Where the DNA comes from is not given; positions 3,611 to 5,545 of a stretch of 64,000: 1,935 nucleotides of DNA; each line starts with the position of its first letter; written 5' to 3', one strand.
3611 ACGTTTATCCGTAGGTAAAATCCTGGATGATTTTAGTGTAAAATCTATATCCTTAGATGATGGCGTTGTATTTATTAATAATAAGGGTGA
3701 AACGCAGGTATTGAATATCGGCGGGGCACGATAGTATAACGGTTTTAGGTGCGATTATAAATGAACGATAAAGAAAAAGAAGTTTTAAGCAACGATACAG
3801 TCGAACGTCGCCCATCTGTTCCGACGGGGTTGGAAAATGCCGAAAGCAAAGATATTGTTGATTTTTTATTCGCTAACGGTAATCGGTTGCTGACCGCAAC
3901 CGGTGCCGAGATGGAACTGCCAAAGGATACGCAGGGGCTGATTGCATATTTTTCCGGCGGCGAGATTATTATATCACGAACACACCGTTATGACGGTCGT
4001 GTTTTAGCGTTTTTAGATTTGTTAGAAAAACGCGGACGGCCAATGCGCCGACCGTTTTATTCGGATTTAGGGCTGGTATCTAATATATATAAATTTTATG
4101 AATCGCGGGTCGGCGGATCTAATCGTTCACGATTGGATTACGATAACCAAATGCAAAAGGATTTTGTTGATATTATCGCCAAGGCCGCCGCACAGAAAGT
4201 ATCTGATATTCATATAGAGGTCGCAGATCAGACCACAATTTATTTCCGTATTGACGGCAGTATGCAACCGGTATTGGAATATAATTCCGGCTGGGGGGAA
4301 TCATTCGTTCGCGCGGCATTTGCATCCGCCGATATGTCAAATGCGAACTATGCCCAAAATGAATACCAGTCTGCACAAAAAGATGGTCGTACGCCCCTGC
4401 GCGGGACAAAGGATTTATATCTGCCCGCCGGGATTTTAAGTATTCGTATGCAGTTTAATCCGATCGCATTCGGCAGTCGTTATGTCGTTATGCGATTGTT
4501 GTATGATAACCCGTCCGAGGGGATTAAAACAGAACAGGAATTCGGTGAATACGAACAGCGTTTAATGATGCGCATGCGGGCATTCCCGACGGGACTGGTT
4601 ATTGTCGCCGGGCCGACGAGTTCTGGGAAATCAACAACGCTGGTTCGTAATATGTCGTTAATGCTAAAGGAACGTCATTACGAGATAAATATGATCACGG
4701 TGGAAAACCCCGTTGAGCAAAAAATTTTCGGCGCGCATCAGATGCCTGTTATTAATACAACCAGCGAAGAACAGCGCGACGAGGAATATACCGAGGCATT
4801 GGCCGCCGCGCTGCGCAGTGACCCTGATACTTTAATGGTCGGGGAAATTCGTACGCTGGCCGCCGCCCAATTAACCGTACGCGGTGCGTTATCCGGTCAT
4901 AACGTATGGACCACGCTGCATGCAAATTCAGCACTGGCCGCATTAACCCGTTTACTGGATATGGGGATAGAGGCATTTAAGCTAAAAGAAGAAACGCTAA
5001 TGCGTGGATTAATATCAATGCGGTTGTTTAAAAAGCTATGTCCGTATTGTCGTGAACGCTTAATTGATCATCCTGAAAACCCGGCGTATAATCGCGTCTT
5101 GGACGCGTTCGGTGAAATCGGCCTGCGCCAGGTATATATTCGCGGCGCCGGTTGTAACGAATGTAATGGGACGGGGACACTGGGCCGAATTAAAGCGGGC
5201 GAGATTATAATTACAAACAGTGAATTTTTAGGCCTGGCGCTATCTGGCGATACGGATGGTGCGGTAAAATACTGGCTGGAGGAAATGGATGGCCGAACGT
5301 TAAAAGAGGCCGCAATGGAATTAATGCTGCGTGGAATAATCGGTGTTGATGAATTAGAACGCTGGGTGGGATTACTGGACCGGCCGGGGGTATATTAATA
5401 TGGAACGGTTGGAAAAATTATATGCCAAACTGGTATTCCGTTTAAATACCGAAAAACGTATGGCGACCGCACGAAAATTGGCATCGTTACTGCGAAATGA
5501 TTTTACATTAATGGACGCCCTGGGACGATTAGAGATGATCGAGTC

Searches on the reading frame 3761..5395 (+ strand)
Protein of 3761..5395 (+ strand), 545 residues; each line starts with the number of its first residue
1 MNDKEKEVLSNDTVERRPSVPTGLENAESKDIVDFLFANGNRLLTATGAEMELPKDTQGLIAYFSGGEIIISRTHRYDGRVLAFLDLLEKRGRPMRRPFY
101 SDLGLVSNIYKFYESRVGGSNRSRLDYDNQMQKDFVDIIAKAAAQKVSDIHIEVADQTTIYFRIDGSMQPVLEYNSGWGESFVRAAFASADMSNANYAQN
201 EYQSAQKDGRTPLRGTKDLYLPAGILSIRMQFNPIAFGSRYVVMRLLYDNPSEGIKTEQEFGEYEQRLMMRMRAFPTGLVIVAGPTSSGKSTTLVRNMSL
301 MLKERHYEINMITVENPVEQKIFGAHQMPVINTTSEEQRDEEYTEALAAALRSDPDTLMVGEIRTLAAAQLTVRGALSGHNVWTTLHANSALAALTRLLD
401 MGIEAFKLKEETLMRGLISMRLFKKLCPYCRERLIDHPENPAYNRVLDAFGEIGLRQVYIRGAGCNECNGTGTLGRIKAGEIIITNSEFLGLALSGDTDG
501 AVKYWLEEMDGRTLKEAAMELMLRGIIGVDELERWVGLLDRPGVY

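Call 32: search_protein_families(library=ncbifam, proteins=[window:3761-5395:+], max_evalue=1e-10)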
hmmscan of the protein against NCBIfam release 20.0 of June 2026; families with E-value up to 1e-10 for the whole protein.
window:3761-5395:+ (545 aa): 10 families
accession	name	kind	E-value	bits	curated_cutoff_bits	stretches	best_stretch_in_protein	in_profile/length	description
TIGR02533.1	type_II_gspE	equivalog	2.9e-64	217.5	630.25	1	138-534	116-484/486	type II secretion system ATPase GspE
TIGR02538.1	type_IV_pilB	equivalog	7.5e-55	186.6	675.65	1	130-534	180-560/564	type IV-A pilus assembly ATPase PilB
NF053534.1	T4PilAsmATPsTfpB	equivalog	2.3e-51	174.9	850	1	123-532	192-578/584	type IV pilus assembly ATPase TfpB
NF007755.0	PRK10436.1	equivalog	5.4e-49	167.1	617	1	134-538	88-461/465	type II secretion system protein GspE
NF041000.1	ATPase_ComGA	equivalog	2.9e-42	144.5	300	1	137-423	2-265/267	competence type IV pilus ATPase ComGA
TIGR01420.1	pilT_fam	subfamily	5.6e-32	111.3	319.1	1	136-421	3-258/343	PilT/PilU family type 4a pilus ATPase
TIGR02525.1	plasmid_TraJ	equivalog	7.5e-18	64.6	368.3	1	277-401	149-272/372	plasmid transfer ATPase TraJ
TIGR02788.1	VirB11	equivalog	5.3e-13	48.7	249.95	1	280-416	147-283/308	P-type DNA transfer ATPase VirB11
TIGR02524.1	dot_icm_DotB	equivalog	1.7e-12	47.2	463.3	1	277-400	134-258/358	Dot/Icm type IV secretion system ATPase DotB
NF058587.1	archaellum_moto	equivalog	7.2e-12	44.8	550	1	280-400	278-395/527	archaellum flagellar ATPase motor FlaI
